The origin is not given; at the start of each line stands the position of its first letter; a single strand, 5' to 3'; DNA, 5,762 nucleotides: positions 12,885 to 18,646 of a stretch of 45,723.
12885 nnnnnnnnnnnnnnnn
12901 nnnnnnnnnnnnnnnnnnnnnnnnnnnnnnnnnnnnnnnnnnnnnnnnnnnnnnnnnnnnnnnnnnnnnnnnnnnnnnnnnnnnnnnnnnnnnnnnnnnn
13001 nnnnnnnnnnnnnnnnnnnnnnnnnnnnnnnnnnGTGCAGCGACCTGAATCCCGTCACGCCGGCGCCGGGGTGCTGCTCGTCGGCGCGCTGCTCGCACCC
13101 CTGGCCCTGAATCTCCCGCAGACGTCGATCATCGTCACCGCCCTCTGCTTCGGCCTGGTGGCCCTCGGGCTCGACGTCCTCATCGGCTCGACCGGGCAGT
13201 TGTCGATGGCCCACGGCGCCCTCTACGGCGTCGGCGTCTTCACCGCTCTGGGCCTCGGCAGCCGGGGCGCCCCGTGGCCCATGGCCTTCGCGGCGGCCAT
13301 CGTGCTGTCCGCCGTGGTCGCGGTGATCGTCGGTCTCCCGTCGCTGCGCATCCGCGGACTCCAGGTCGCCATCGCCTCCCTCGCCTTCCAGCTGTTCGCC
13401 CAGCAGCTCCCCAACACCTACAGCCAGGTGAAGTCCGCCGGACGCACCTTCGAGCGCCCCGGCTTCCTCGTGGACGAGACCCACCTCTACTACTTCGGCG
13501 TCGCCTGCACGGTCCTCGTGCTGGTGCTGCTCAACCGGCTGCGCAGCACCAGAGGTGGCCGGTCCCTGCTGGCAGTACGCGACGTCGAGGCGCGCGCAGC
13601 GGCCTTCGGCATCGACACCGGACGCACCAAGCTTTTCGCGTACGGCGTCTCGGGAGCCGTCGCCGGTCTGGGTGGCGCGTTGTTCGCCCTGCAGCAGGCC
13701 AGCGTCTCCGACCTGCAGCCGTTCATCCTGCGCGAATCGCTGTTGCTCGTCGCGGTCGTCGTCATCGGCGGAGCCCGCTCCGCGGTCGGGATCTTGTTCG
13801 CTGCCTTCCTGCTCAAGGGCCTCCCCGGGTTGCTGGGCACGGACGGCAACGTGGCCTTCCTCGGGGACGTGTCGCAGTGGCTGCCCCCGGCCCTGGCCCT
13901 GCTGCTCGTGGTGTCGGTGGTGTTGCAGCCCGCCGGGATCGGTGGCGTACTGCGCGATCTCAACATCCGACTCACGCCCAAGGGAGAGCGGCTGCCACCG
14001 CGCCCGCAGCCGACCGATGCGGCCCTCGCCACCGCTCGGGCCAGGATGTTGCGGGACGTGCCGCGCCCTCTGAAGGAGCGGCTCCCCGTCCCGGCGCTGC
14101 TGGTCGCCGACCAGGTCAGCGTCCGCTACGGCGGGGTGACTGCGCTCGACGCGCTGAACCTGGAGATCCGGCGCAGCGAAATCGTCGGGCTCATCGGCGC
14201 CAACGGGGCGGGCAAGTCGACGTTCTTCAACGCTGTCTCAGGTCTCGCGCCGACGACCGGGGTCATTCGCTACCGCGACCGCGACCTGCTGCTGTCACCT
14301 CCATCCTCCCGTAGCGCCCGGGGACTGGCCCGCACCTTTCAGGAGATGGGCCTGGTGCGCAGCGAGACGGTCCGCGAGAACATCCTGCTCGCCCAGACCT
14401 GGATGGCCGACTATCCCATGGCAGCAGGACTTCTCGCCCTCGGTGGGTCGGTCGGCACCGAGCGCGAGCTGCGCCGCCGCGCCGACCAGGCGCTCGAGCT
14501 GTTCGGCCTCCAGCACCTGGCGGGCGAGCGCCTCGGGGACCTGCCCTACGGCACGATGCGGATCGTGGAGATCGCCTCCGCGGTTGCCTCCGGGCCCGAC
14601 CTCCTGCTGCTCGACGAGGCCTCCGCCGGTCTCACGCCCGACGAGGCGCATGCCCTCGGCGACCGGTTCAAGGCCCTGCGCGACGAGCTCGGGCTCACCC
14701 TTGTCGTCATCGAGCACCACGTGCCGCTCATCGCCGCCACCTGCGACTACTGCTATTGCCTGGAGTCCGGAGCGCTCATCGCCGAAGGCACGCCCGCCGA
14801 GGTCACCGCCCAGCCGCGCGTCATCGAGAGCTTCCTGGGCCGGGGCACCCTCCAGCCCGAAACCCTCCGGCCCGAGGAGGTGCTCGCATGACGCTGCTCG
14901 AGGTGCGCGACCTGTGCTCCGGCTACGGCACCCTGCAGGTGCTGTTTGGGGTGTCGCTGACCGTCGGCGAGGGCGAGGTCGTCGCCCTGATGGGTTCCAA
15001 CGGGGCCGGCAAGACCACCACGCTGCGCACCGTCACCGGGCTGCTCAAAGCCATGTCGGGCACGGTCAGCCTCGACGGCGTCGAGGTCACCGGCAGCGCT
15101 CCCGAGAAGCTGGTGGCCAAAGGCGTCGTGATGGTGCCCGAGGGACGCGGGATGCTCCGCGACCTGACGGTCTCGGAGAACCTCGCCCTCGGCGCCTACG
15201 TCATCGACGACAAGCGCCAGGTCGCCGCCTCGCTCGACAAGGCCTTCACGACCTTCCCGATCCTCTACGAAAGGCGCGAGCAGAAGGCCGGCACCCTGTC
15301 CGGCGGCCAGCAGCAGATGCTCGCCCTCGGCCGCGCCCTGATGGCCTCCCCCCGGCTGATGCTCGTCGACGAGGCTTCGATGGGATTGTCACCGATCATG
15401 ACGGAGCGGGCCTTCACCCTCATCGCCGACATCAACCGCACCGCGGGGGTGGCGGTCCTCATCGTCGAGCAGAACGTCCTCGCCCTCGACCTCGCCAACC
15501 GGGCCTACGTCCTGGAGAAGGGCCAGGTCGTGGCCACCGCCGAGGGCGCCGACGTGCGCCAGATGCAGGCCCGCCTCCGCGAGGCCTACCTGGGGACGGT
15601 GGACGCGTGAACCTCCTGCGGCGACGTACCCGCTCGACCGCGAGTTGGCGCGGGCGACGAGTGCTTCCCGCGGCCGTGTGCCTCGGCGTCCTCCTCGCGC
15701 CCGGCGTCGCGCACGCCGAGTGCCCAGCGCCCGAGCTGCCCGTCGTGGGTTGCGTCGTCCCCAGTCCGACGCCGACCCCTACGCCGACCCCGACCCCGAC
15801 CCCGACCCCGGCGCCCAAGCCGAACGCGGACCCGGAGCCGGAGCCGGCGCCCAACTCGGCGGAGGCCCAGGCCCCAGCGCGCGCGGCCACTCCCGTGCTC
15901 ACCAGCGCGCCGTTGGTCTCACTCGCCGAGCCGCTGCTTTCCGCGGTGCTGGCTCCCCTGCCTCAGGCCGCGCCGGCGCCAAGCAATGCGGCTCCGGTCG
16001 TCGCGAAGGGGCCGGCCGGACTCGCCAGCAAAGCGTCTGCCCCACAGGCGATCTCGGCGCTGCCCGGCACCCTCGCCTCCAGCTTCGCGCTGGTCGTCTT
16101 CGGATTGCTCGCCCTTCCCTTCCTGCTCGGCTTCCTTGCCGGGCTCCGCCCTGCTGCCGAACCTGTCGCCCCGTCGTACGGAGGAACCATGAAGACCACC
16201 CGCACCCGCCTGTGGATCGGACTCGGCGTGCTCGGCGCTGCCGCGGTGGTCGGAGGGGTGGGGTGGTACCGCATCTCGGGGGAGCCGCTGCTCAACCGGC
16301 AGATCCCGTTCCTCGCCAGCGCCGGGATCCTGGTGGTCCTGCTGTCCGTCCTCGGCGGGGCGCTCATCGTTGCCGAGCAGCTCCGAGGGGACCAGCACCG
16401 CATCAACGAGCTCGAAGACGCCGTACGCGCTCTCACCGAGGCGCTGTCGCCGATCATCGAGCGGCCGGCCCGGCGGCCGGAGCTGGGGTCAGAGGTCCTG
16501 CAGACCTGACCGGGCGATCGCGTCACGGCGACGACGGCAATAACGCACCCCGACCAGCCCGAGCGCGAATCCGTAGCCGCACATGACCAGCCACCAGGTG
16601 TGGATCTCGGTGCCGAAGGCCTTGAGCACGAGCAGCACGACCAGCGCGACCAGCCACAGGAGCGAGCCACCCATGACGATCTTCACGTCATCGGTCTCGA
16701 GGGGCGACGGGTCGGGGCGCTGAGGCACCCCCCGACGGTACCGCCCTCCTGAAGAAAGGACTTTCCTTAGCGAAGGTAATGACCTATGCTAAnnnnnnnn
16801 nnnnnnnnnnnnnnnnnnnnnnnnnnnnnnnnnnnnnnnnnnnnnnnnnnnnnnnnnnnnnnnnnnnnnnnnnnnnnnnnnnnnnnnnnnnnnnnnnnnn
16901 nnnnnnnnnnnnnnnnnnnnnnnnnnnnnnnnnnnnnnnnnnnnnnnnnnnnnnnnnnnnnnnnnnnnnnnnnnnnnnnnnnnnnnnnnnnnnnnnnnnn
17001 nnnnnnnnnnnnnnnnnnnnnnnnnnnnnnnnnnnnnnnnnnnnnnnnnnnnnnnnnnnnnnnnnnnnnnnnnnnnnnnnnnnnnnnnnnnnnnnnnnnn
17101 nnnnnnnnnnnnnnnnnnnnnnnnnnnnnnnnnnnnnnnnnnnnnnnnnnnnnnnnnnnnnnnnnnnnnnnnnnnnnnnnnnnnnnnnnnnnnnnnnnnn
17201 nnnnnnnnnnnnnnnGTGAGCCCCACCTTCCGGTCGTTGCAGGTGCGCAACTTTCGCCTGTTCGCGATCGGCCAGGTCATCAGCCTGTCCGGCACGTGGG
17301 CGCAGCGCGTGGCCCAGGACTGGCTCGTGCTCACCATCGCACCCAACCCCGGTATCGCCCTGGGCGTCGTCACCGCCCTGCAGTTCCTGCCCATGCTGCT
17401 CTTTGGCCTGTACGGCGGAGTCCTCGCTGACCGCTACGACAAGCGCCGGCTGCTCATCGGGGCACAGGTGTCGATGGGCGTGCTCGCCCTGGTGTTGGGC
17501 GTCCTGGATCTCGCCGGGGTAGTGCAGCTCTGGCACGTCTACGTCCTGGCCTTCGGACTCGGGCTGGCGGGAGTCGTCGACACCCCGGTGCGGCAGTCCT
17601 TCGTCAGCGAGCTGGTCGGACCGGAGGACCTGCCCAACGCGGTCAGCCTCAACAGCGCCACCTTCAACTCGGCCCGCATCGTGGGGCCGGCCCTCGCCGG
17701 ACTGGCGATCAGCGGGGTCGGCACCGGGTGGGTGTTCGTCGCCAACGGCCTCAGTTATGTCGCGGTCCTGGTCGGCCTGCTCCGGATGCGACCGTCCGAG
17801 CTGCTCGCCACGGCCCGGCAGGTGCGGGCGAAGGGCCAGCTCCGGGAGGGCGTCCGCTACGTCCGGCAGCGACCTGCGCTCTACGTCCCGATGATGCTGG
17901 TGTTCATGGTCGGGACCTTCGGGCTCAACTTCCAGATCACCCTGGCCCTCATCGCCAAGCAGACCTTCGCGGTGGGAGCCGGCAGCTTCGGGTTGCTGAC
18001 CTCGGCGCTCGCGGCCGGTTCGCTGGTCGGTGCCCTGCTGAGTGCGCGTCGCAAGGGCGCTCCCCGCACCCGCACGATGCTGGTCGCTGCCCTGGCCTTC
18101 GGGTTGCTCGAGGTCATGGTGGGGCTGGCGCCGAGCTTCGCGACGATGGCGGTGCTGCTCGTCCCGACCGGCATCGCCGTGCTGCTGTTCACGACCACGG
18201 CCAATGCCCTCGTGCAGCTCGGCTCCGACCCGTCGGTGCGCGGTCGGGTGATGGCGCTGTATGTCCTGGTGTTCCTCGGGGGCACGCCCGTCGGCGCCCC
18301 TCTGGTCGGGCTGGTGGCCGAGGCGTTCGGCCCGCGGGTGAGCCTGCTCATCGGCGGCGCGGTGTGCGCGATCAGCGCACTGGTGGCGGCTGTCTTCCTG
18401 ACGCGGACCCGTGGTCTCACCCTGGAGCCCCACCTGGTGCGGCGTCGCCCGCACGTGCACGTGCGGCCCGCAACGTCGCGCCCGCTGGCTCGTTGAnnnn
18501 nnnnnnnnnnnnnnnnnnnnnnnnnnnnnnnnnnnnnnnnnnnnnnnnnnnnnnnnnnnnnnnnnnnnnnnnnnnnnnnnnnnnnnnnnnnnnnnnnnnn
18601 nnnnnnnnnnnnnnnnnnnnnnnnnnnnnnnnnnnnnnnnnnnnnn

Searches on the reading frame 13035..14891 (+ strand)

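Call 39: search_protein_families(library=pfam, proteins=[window:13035-14891:+], max_evalue=0.001)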
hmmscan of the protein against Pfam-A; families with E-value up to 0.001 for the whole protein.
window:13035-14891:+ (618 aa): 4 families
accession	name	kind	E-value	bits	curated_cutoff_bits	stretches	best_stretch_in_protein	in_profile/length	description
PF02653.21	BPD_transp_2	-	8.6e-33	114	26.8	1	31-262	4-241/269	Branched-chain amino acid transport system / permease component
PF00005.33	ABC_tran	-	1.4e-24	87.7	25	1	371-530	1-136/137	ABC transporter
PF12399.14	BCA_ABC_TP_C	-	8.6e-08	32.1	25.5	1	581-603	2-24/27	Branched-chain amino acid ATP-binding cassette transporter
PF13304.12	AAA_21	-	4.7e-05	24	27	0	383-405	1-23/304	AAA domain, putative AbiEii toxin, Type IV TA system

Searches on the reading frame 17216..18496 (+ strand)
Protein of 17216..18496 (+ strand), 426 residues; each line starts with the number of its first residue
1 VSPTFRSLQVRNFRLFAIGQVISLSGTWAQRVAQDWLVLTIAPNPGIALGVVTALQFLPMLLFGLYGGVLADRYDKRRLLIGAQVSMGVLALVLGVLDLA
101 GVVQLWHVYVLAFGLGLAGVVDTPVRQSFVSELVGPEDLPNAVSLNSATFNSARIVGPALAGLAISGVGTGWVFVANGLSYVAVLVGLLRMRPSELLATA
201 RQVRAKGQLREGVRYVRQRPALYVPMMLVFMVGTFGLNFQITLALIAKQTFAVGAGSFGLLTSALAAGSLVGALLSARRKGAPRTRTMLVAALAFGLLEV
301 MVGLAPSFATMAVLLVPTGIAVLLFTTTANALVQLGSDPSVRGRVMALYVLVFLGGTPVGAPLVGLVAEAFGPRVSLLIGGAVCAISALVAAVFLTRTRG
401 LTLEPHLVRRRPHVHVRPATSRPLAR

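Call 40: search_protein_families(library=pfam, proteins=[window:17216-18496:+], max_evalue=0.001)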
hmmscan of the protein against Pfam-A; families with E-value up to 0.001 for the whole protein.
window:17216-18496:+ (426 aa): 2 families
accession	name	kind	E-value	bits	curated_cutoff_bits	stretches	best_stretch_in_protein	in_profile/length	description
PF05977.19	MFS_3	-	3.4e-59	201.1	27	1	5-394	4-393/524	Transmembrane secretion effector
PF07690.21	MFS_1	-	6.7e-37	127.6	33.4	2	18-276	3-258/347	Major Facilitator Superfamily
